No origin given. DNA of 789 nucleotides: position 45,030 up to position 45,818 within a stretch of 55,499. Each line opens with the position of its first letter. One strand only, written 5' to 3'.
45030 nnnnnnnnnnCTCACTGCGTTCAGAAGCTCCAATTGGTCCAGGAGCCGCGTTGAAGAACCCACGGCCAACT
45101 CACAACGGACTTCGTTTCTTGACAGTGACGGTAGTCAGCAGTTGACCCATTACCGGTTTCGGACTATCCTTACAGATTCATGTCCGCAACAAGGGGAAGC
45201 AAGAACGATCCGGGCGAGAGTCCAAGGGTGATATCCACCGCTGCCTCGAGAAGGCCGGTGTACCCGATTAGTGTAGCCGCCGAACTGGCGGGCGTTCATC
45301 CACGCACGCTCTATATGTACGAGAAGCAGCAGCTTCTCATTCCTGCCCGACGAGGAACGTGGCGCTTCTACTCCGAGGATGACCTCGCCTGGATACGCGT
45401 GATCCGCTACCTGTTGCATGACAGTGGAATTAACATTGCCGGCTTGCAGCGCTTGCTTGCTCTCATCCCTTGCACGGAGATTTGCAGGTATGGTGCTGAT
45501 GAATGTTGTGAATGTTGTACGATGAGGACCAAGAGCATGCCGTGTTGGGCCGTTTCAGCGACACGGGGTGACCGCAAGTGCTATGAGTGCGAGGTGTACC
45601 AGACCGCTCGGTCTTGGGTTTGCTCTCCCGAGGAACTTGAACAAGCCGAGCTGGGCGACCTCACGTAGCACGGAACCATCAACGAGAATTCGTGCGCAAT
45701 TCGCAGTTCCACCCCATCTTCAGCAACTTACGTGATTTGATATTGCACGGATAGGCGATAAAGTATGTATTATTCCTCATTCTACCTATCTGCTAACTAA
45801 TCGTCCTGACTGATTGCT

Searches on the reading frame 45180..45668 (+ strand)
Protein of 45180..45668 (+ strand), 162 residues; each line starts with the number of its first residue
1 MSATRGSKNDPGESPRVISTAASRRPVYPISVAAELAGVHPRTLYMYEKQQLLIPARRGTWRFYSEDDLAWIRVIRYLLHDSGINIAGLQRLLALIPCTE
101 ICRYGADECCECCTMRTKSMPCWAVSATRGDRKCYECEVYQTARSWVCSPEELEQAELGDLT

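Call 12: search_protein_families(library=pfam, proteins=[window:45180-45668:+], max_evalue=0.001)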
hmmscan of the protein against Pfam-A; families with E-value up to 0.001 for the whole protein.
window:45180-45668:+ (162 aa): 2 families
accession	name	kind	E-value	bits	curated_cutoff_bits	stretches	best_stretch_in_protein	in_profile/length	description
PF13411.12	MerR_1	-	6.8e-17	61.8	21.6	1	28-94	1-67/69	MerR HTH family regulatory protein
PF00376.29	MerR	-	1.7e-07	31.4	28.2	1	30-64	2-38/38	MerR family regulatory protein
